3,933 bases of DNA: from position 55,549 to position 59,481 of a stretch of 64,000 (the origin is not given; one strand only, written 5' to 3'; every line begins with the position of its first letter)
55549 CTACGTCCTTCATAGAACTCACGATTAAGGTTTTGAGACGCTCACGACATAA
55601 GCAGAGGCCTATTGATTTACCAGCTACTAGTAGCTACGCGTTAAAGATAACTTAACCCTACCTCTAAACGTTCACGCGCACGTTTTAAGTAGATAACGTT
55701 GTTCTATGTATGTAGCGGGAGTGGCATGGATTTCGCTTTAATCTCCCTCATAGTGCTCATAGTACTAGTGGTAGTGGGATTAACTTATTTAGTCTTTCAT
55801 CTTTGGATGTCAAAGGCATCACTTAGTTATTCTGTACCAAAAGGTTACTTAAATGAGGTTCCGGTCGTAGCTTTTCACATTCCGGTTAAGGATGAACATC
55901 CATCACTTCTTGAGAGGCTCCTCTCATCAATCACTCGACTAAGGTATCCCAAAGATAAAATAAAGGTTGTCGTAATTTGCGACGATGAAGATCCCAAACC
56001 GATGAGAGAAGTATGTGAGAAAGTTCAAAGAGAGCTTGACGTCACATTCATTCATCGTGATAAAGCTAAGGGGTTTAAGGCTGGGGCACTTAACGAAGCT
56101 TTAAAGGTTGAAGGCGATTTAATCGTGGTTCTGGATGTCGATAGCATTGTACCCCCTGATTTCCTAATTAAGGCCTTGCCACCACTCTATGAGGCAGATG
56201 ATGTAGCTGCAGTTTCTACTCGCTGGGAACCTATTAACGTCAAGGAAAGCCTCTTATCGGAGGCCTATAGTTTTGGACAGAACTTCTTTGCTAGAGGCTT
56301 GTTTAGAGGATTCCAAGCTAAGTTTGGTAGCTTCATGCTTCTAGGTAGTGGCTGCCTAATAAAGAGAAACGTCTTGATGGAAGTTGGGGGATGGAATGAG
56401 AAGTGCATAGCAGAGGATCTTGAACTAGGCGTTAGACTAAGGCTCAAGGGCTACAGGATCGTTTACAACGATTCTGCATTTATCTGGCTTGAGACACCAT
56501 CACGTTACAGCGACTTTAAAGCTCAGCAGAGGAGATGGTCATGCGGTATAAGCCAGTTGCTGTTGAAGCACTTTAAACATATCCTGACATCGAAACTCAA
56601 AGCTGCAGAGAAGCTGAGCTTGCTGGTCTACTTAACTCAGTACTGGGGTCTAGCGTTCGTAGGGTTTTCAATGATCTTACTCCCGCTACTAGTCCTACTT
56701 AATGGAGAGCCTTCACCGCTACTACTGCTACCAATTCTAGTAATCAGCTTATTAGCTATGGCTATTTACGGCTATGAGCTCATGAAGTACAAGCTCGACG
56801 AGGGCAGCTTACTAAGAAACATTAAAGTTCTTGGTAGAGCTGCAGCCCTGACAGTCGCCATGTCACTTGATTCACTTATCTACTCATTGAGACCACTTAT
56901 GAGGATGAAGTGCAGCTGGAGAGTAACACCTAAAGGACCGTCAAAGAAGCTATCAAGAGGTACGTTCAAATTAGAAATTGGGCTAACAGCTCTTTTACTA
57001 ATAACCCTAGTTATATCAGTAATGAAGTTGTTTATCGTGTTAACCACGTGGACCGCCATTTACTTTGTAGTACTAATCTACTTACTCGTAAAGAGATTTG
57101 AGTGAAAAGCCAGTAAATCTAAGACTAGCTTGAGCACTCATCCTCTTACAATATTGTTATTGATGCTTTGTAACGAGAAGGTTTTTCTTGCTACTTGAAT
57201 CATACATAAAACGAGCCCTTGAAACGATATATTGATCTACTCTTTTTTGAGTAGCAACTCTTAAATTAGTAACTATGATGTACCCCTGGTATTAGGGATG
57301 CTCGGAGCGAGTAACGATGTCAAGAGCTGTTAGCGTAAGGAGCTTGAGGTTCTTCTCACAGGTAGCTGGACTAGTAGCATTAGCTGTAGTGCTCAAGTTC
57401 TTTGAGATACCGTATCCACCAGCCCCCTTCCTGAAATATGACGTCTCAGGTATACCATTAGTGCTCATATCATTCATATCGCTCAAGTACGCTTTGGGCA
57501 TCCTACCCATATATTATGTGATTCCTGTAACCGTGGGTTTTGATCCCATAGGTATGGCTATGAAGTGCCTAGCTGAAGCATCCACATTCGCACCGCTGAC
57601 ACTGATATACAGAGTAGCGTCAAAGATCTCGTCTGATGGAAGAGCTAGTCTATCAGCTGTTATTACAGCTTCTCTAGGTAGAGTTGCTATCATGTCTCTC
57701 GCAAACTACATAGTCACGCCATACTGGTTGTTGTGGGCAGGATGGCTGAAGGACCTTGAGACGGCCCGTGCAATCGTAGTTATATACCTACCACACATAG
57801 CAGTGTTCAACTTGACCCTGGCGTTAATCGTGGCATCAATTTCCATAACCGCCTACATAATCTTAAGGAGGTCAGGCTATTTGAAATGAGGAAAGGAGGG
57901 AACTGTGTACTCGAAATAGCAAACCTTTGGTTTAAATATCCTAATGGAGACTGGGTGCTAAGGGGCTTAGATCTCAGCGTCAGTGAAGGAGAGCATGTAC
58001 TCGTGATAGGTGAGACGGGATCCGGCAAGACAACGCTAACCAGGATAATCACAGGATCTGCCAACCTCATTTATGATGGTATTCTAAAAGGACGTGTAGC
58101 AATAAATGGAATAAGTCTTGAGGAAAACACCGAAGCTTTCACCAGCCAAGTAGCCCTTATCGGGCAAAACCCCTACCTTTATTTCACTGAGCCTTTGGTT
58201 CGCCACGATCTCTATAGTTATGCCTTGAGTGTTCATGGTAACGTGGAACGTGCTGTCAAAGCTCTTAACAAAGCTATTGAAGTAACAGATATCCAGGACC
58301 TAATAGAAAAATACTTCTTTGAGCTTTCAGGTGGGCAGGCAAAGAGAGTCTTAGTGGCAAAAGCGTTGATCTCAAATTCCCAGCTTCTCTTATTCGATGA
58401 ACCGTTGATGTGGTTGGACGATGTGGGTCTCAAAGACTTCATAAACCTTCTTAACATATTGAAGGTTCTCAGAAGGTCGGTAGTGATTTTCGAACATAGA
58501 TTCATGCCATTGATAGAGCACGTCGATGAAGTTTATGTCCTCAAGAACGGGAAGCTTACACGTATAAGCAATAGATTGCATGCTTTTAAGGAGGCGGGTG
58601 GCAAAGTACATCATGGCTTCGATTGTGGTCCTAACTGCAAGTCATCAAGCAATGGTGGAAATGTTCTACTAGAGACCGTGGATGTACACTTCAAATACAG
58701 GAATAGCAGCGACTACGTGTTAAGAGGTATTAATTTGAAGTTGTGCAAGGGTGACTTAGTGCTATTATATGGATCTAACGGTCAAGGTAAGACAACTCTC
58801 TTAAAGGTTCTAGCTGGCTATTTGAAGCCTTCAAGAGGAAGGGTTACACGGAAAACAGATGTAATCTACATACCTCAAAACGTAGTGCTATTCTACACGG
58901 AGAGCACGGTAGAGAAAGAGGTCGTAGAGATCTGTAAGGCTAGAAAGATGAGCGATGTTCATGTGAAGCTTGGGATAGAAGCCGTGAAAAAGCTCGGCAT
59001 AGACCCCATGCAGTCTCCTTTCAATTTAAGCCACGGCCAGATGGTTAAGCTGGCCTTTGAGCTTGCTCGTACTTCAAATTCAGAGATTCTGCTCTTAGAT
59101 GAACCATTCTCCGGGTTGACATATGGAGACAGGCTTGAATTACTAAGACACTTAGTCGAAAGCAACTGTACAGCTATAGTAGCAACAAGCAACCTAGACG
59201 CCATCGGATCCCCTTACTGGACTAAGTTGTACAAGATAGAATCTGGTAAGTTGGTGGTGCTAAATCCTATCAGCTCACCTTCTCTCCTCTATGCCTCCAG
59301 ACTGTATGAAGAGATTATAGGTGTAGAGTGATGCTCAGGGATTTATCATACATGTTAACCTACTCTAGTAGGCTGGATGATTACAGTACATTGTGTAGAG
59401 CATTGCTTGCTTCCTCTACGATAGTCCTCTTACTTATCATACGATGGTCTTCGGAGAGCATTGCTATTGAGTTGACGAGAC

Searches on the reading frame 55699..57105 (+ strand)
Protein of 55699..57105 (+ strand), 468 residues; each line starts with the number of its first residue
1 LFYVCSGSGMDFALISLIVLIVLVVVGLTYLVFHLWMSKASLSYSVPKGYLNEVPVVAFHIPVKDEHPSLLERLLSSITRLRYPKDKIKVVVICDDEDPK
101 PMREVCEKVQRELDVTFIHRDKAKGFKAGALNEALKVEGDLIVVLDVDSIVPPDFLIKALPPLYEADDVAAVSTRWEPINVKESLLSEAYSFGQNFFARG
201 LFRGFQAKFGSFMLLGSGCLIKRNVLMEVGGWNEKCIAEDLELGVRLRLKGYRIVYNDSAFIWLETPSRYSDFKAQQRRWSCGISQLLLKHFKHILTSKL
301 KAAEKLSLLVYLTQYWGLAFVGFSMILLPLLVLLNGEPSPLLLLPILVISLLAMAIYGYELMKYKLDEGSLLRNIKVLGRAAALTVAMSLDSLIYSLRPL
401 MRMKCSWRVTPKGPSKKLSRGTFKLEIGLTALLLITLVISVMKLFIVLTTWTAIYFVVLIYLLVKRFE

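Call 80: search_protein_families(library=pfam, proteins=[window:55699-57105:+], max_evalue=0.001)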
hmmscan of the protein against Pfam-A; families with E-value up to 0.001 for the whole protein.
window:55699-57105:+ (468 aa): 5 families
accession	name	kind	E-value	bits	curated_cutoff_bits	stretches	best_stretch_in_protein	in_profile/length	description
PF13641.12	Glyco_tranf_2_3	-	2.6e-28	100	27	1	61-283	7-230/230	Glycosyltransferase like family 2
PF13632.12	Glyco_trans_2_3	-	7.8e-28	98.1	27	1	142-353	2-194/198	Glycosyl transferase family group 2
PF00535.33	Glycos_transf_2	-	8.6e-16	58.8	23.3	1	61-229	4-167/168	Glycosyl transferase family 2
PF13506.12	Glyco_transf_21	-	3.4e-09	36.8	21.7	1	125-281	16-173/174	Glycosyl transferase family 21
PF10111.15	Glyco_tranf_2_2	-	1.6e-07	31.5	27.3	1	66-250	11-202/276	Glycosyltransferase like family 2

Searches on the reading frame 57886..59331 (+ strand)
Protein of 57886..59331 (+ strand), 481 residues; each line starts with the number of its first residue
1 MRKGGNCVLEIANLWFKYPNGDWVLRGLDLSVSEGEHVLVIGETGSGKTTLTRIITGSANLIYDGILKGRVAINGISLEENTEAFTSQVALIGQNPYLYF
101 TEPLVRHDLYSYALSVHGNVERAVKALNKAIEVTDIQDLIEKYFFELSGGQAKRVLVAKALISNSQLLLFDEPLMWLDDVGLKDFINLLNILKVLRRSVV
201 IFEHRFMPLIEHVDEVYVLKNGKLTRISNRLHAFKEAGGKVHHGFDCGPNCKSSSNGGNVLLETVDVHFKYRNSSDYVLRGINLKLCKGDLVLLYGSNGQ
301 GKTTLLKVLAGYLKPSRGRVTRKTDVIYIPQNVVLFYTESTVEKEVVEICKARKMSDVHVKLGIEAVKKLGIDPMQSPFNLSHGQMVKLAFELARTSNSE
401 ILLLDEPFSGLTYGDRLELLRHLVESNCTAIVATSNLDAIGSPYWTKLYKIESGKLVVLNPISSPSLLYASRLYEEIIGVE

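Call 80: search_protein_families(library=pfam, proteins=[window:57886-59331:+], max_evalue=0.001)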
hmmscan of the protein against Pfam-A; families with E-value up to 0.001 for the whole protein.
window:57886-59331:+ (481 aa): 28 families (the best 25 are shown)
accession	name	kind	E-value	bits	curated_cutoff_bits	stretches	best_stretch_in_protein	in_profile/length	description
PF00005.33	ABC_tran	-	2.6e-44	151.6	25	2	25-174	1-136/137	ABC transporter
PF13191.12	AAA_16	-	1e-08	36.3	32.6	0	33-60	20-49/167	AAA ATPase domain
PF00004.35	AAA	-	8.2e-07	30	21.2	0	292-406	1-65/131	ATPase family associated with various cellular activities (AAA)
PF02367.23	TsaE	-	1.3e-06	28.8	26.6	0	285-315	17-47/128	Threonylcarbamoyl adenosine biosynthesis protein TsaE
PF13476.12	AAA_23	-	1.9e-06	29.1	27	0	288-314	18-44/201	AAA domain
PF13304.12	AAA_21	-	3.3e-06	27.8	27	0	292-310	2-20/304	AAA domain, putative AbiEii toxin, Type IV TA system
PF13401.12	AAA_22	-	4.3e-06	27.5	27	0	36-58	6-28/130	AAA domain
PF05729.18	NACHT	-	4.7e-06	27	26.7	0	291-313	2-24/167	NACHT domain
PF13555.12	AAA_29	-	6.8e-06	26.2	27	0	31-51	18-38/61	P-loop containing region of AAA domain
PF20720.3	nSTAND3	-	7.8e-06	26.1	27.2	0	36-55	18-37/155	Novel STAND NTPase 3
PF05496.18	RuvB_N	-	9.3e-06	25.9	27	0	289-314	33-58/159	Holliday junction DNA helicase RuvB P-loop domain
PF06745.19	ATPase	-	2.1e-05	24.4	26.6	0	33-113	17-92/231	KaiC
PF13481.12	AAA_25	-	4.2e-05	23.7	27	0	286-311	30-55/195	AAA domain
PF25199.1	nSTAND_NTPase5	-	0.0001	22.6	34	0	288-311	40-63/145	Novel STAND NTPase 5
PF12775.13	AAA_7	-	0.00011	22.3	25.8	0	28-53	26-51/181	P-loop containing dynein motor region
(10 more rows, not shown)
